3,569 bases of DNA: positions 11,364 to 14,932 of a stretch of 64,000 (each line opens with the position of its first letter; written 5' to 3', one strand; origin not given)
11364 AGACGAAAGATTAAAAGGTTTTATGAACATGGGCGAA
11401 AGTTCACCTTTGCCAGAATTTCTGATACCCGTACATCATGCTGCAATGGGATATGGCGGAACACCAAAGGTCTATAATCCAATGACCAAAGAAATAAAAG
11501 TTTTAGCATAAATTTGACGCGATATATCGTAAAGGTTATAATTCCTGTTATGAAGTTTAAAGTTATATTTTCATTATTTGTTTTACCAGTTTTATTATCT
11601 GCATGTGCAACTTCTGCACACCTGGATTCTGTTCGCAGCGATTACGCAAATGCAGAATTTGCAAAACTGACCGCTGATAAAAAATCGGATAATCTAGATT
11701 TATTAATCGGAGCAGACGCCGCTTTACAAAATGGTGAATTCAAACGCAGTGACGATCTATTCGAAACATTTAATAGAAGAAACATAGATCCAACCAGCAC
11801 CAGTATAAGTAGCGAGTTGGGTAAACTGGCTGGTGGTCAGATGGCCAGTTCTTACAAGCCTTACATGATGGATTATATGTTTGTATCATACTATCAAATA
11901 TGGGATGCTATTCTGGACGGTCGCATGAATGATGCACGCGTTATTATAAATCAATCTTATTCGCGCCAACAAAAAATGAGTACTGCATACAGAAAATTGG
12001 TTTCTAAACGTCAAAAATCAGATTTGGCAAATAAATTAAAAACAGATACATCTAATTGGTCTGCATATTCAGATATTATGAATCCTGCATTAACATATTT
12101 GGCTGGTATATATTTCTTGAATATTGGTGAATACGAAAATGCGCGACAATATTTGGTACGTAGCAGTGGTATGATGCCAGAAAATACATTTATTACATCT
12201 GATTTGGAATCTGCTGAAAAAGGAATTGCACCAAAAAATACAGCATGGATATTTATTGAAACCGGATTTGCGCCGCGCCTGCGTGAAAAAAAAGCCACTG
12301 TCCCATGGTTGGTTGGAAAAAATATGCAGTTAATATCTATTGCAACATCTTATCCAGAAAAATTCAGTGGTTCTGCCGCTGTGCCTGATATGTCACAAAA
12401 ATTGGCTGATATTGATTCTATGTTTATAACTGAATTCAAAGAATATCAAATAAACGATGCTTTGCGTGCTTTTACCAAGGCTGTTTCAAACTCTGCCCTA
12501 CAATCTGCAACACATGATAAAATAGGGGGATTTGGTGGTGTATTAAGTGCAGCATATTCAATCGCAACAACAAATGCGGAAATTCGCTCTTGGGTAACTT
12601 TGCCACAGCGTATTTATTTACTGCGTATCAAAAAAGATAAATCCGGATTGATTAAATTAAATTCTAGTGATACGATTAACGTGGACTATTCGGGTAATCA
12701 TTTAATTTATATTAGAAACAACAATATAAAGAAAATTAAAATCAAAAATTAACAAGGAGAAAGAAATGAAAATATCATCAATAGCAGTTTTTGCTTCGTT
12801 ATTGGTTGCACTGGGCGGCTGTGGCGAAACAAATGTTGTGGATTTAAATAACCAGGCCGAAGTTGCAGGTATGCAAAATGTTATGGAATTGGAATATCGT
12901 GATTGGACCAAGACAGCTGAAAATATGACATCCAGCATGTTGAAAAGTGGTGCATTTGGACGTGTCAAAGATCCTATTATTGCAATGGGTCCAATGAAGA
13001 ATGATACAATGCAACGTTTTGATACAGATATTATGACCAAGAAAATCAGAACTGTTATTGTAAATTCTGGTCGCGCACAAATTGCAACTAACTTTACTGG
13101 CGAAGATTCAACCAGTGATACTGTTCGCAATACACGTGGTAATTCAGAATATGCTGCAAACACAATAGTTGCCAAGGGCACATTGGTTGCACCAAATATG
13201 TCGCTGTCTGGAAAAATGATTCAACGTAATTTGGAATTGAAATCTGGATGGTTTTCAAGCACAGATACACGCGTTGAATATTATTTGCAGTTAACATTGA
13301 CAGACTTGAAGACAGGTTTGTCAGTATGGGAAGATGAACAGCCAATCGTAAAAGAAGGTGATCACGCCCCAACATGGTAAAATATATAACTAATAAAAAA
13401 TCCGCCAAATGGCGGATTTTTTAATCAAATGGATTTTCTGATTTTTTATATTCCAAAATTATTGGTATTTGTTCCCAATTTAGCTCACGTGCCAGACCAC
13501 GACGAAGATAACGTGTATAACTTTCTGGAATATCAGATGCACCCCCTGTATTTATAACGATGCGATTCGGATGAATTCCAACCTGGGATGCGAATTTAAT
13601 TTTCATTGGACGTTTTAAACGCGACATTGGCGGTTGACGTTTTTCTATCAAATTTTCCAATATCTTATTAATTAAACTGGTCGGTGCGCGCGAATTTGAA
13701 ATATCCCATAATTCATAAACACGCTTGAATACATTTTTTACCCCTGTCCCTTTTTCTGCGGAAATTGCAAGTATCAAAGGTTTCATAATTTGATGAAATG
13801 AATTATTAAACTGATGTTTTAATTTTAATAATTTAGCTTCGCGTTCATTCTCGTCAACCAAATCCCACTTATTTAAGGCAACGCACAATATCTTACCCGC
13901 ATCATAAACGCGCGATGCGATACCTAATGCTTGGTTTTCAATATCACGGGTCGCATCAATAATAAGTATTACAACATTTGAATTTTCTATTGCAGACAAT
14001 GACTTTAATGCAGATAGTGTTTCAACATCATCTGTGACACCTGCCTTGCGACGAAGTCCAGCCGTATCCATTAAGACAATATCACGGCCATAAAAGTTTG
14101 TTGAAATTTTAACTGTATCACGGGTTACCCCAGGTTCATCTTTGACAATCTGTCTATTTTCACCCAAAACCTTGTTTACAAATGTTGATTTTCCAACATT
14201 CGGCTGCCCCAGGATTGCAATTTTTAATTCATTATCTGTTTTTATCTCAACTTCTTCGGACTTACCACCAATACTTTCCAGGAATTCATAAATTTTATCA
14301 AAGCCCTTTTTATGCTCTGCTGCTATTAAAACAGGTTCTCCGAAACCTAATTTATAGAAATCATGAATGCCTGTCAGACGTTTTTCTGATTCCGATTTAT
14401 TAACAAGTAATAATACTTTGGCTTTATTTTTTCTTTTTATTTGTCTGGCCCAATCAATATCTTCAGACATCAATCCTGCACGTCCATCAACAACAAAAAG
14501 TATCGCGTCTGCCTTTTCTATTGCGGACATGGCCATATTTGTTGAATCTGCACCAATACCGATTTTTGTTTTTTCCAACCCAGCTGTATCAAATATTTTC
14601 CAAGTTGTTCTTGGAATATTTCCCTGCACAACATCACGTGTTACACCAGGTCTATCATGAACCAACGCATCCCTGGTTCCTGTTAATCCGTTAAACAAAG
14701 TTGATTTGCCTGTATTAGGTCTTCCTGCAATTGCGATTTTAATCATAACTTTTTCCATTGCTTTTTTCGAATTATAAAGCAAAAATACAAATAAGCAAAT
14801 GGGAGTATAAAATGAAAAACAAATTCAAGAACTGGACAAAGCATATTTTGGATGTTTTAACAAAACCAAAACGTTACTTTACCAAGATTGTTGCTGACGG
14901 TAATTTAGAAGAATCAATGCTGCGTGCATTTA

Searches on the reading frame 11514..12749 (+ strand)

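Call 13: search_protein_families(library=pfam, proteins=[window:11514-12749:+], max_evalue=0.01)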
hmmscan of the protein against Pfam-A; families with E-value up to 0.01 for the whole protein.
window:11514-12749:+ (412 aa): 1 family
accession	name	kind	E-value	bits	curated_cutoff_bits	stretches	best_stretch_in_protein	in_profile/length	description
PF23300.3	HEAT_Nup120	-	0.0079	16.5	29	0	190-230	25-65/170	Nucleoporin Nup120, HEAT repeats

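Call 82: search_protein_families(library=ncbifam, proteins=[window:11514-12749:+], max_evalue=0.1)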
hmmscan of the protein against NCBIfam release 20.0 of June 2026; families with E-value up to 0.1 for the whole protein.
window:11514-12749:+ (412 aa): 4 families
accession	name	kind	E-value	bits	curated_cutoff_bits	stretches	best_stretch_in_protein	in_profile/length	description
TIGR02917.1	PEP_TPR_lipo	equivalog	0.0072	14.2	312.2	0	137-226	310-398/899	XrtA/PEP-CTERM system TPR-repeat protein PrsT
TIGR00540.1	TPR_hemY_coli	hypoth_equivalog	0.0079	15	142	0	42-86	97-143/385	heme biosynthesis-associated TPR protein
NF041601.1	PA5502_lipo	equivalog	0.023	14.3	285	0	19-89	9-77/237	PA5502 family lipoprotein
NF009037.0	PRK12370.1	equivalog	0.049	12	589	1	124-214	374-464/553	HilA/EilA family virulence transcriptional regulator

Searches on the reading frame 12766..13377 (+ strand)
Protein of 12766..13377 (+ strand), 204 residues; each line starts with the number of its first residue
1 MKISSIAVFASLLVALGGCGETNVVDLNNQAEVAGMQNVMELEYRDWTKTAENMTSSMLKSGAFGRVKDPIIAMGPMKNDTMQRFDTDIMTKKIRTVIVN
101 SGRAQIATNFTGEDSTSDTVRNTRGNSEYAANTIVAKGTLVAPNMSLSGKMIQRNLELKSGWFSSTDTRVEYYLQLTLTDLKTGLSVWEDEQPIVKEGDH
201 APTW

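Call 13: search_protein_families(library=pfam, proteins=[window:12766-13377:+], max_evalue=0.01)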
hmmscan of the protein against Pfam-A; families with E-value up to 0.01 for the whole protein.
window:12766-13377:+ (204 aa): 1 family
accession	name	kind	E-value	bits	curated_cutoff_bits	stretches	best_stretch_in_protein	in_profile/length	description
PF13036.11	LpoB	-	1.4e-30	106.6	22.3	1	46-194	1-147/147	Peptidoglycan-synthase activator LpoB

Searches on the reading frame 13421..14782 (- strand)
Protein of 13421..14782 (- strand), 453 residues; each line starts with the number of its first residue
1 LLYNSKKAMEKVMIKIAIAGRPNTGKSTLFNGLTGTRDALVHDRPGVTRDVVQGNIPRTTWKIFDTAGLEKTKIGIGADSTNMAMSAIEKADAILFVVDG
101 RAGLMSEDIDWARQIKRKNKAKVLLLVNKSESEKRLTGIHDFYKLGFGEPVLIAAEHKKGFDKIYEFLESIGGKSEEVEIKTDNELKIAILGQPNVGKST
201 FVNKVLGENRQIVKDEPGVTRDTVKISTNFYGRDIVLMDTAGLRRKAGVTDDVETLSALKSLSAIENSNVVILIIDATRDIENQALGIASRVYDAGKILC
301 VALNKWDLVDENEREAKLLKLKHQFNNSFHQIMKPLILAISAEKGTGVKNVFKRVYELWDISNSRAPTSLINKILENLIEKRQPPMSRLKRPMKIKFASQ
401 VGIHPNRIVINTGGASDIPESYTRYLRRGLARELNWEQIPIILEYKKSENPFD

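Call 49: search_protein_families(library=pfam, proteins=[window:13421-14782:-], max_evalue=0.001)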
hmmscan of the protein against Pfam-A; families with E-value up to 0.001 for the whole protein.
window:13421-14782:- (453 aa): 19 families
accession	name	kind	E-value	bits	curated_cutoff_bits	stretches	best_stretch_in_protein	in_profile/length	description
PF01926.29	MMR_HSR1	-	2.1e-46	157.1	21.9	2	15-129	1-113/113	50S ribosome-binding GTPase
PF02421.24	FeoB_N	-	6e-27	94.5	27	2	187-353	2-154/156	Ferrous iron transport protein B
PF14714.11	KH_dom-like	-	4.3e-17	62.6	27.3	1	365-446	1-81/81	KH-domain-like of EngA bacterial GTPase enzymes, C-terminal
PF00009.33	GTP_EFTU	-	5.4e-15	55.9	26.5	1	187-357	5-184/188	Elongation factor Tu GTP binding domain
PF00350.29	Dynamin_N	-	7.5e-15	55.8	27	0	61-129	103-167/168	Dynamin family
PF08477.19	Roc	-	1.1e-08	35.7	27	0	15-129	1-117/119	Ras of Complex, Roc, domain of DAPkinase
PF03193.22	RsgA_GTPase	-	7.5e-07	29.6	30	0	181-244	103-169/174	RsgA GTPase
PF04548.22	AIG1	-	3.4e-06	27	27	1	187-282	2-97/212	AIG1 family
PF00071.28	Ras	-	6.9e-06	26.2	21.6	0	187-356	1-157/162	Ras family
PF03308.22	MeaB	-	9.2e-06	25.3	23.1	0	288-362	165-238/273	Methylmalonyl Co-A mutase-associated GTPase MeaB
PF13479.12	AAA_24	-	2.6e-05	24.6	27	0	185-210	2-25/195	AAA domain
PF00025.27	Arf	-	2.7e-05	24.2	22.3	0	11-135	12-130/174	ADP-ribosylation factor family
PF00503.26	G-alpha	-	3.6e-05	23.5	48.8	0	179-205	15-41/333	G-protein alpha subunit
PF13238.12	AAA_18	-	7.1e-05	23.7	29.4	0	188-277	1-79/128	AAA domain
PF00448.28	SRP54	-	0.00011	22.3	22.7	0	220-325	72-166/196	SRP54-type protein, GTPase domain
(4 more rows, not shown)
